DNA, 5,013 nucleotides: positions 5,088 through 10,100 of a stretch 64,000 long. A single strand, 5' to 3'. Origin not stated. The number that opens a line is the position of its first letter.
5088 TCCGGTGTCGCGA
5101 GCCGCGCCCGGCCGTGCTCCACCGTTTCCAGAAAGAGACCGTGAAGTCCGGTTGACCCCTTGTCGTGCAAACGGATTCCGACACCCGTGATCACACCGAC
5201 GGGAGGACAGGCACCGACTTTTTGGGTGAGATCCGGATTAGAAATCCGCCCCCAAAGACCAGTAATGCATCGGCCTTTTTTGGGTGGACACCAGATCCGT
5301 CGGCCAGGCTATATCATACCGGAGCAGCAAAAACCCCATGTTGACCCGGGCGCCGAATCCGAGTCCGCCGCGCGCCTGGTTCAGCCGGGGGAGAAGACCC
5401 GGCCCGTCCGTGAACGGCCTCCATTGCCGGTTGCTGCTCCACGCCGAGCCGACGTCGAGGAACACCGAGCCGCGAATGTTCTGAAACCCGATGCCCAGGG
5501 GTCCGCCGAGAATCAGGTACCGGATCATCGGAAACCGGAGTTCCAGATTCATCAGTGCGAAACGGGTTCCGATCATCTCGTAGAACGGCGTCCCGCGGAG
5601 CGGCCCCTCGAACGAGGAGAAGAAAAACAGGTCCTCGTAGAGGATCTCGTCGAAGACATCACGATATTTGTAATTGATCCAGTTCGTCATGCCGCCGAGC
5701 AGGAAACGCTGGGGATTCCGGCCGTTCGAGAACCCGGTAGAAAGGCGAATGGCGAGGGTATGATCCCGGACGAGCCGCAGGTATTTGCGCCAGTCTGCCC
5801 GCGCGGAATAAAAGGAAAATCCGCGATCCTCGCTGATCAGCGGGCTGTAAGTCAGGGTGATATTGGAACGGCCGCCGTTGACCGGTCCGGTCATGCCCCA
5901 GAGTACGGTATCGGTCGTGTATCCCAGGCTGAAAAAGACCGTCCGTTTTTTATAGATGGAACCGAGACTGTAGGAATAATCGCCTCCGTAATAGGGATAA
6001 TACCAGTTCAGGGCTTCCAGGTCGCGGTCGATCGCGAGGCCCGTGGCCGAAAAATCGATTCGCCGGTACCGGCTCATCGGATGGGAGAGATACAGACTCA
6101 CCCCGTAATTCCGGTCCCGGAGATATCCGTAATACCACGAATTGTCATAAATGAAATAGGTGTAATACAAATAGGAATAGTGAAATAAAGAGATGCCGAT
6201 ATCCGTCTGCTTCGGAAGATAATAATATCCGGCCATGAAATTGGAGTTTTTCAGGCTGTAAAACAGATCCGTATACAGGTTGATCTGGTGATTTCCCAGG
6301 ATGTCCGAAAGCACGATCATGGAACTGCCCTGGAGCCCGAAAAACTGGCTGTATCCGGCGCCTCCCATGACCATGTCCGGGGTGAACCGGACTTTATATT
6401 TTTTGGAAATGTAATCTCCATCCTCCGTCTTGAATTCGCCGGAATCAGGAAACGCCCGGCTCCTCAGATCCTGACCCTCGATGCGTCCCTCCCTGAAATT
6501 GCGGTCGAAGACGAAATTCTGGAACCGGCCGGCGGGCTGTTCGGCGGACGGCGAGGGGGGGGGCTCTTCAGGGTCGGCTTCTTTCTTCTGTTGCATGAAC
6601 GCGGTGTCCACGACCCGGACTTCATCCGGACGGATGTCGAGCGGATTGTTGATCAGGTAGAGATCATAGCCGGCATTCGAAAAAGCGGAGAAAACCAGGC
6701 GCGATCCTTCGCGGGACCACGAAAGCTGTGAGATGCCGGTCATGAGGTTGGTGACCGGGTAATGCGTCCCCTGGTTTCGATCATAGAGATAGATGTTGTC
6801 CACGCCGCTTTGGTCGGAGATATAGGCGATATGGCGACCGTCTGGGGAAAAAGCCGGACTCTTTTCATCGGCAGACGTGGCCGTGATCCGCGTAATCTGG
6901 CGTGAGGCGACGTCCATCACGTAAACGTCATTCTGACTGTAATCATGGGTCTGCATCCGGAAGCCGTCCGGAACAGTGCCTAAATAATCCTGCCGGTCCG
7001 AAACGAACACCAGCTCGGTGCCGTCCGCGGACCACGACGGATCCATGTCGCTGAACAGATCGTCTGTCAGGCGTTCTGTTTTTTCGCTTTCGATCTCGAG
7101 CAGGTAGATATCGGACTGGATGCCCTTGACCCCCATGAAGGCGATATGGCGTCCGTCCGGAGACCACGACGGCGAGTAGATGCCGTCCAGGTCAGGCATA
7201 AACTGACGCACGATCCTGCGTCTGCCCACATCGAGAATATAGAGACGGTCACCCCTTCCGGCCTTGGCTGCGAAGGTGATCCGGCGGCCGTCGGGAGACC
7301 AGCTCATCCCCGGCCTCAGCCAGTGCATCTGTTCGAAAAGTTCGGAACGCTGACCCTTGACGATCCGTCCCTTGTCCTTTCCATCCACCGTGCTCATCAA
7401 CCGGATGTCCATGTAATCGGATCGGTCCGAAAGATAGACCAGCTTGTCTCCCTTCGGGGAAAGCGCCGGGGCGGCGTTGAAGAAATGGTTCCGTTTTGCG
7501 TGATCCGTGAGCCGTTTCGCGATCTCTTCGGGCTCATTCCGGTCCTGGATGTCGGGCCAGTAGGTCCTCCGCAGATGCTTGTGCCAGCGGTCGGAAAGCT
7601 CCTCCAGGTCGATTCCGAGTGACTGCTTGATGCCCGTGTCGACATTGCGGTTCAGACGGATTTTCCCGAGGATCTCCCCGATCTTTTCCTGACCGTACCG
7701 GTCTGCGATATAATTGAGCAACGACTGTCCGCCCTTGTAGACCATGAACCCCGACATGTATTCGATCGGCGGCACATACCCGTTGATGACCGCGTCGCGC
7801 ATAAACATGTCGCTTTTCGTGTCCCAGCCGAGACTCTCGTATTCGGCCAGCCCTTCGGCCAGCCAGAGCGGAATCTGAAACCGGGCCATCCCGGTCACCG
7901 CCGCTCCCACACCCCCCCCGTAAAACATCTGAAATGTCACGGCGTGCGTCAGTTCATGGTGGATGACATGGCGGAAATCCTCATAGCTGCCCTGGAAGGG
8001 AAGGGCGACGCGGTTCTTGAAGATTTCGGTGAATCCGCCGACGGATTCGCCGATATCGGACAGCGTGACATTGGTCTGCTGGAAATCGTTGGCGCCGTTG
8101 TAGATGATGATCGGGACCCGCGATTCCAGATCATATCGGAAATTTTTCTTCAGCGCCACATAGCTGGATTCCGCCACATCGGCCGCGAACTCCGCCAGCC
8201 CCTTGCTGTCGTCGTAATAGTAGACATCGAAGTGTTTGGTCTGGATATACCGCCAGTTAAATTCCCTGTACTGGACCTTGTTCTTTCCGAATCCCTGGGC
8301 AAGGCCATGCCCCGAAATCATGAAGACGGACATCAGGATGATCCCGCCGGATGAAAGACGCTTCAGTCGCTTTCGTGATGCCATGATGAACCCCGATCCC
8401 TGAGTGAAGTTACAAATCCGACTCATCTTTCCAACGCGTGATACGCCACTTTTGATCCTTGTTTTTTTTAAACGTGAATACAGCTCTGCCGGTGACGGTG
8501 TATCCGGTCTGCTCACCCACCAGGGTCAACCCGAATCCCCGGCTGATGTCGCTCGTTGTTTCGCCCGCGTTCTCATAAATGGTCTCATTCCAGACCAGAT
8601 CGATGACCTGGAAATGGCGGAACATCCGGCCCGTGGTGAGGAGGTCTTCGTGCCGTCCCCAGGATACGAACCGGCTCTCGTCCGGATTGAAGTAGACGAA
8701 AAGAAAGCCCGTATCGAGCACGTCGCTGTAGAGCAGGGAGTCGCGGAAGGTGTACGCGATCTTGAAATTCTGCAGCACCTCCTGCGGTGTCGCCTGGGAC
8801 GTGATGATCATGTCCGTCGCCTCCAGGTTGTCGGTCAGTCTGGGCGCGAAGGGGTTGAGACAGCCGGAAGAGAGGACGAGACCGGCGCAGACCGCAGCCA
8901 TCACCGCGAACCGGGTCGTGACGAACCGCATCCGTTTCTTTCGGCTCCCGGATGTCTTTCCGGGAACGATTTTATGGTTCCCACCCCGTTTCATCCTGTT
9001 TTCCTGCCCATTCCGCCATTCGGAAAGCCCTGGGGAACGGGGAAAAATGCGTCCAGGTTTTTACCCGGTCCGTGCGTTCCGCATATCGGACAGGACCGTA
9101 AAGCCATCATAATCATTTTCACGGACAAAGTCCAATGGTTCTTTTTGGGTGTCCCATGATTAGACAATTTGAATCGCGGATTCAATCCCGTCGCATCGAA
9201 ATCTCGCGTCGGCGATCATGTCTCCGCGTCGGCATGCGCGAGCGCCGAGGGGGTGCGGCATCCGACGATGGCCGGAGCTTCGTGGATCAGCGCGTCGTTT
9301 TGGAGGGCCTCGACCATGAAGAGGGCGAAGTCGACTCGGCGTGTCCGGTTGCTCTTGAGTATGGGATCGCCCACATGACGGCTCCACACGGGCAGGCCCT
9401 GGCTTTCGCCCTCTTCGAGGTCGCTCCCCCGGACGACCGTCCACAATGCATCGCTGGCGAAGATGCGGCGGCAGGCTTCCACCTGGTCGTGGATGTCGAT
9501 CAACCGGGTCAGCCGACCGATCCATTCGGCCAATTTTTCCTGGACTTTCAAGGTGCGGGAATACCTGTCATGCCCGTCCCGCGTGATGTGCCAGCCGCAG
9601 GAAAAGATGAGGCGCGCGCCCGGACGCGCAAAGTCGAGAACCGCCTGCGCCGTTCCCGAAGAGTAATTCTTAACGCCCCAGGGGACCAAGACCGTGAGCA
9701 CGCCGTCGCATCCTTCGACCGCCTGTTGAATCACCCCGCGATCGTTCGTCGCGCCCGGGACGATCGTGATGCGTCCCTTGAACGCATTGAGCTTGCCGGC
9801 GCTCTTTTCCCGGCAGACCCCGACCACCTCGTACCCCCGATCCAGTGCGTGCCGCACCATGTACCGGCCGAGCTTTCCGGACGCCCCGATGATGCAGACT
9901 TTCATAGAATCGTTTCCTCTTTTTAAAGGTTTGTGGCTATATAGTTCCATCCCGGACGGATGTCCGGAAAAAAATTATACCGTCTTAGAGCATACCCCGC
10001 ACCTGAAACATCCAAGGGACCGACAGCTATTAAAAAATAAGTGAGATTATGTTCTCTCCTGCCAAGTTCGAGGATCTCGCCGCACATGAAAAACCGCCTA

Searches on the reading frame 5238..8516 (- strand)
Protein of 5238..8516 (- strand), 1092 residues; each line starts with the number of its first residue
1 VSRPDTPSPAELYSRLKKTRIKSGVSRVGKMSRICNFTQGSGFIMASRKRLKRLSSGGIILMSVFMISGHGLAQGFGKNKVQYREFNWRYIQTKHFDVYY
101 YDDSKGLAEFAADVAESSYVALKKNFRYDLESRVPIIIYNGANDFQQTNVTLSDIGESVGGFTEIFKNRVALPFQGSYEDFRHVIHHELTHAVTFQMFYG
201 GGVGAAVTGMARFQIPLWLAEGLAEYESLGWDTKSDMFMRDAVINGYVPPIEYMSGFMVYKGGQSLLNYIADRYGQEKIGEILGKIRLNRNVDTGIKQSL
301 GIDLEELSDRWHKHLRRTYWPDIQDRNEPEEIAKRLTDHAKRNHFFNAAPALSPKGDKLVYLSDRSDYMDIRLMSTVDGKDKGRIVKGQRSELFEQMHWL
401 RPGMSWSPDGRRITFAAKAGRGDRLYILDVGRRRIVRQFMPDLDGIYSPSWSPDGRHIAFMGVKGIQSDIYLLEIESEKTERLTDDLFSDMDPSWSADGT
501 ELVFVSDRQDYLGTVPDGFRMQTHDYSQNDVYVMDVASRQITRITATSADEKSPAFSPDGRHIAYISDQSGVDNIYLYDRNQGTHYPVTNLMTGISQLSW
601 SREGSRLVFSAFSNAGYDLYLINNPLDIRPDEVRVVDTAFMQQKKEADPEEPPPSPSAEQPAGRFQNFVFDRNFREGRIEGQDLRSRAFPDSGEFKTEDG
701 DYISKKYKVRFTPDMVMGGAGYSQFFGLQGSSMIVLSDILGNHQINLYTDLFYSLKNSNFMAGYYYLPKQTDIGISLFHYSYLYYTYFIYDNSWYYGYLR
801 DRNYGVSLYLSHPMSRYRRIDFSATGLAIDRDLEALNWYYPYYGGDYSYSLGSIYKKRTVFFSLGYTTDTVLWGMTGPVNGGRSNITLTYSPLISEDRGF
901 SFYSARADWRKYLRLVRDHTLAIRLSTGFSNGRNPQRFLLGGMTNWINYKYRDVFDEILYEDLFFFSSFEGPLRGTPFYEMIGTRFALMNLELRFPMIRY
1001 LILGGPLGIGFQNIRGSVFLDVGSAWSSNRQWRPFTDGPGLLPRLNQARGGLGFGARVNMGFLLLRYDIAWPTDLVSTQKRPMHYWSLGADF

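Call 16: search_protein_families(library=pfam, proteins=[window:5238-8516:-], max_evalue=0.00001)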
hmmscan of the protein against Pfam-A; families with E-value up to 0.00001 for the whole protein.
window:5238-8516:- (1092 aa): 4 families
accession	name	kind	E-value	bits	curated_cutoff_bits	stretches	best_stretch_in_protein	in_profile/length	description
PF07676.18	PD40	-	6.1e-33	112.5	20.9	1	542-576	2-37/38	WD40-like Beta Propeller Repeat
PF13485.12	Peptidase_MA_2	-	3.5e-15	56.8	32.4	1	116-315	3-199/201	Peptidase MA superfamily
PF00930.27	DPPIV_N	-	4.2e-14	52.5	22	0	525-590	19-80/354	Dipeptidyl peptidase IV (DPP IV) N-terminal region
PF25174.1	Beta-prop_THOC3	-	1.1e-08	34.9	305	0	529-611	69-148/272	THOC3 beta-propeller domain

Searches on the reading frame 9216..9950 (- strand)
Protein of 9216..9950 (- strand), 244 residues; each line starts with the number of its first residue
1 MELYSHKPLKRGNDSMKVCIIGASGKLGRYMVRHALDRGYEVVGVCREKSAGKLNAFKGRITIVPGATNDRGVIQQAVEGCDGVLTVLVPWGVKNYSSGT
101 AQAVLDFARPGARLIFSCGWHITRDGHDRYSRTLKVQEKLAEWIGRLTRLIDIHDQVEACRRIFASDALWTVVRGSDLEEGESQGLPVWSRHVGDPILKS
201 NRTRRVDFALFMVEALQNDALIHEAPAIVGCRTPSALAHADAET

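Call 16: search_protein_families(library=pfam, proteins=[window:9216-9950:-], max_evalue=0.00001)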
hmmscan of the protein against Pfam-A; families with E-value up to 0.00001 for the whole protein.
window:9216-9950:- (244 aa): 3 families
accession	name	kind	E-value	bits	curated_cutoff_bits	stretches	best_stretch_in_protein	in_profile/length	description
PF13460.12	NAD_binding_10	-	1.3e-16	61.5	27.2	1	22-218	1-183/184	NAD(P)H-binding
PF05368.20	NmrA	-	7.3e-10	39.4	27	1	16-88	3-77/298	NmrA-like family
PF01370.27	Epimerase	-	1.6e-06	28.1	20.9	1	18-86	1-70/240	NAD dependent epimerase/dehydratase family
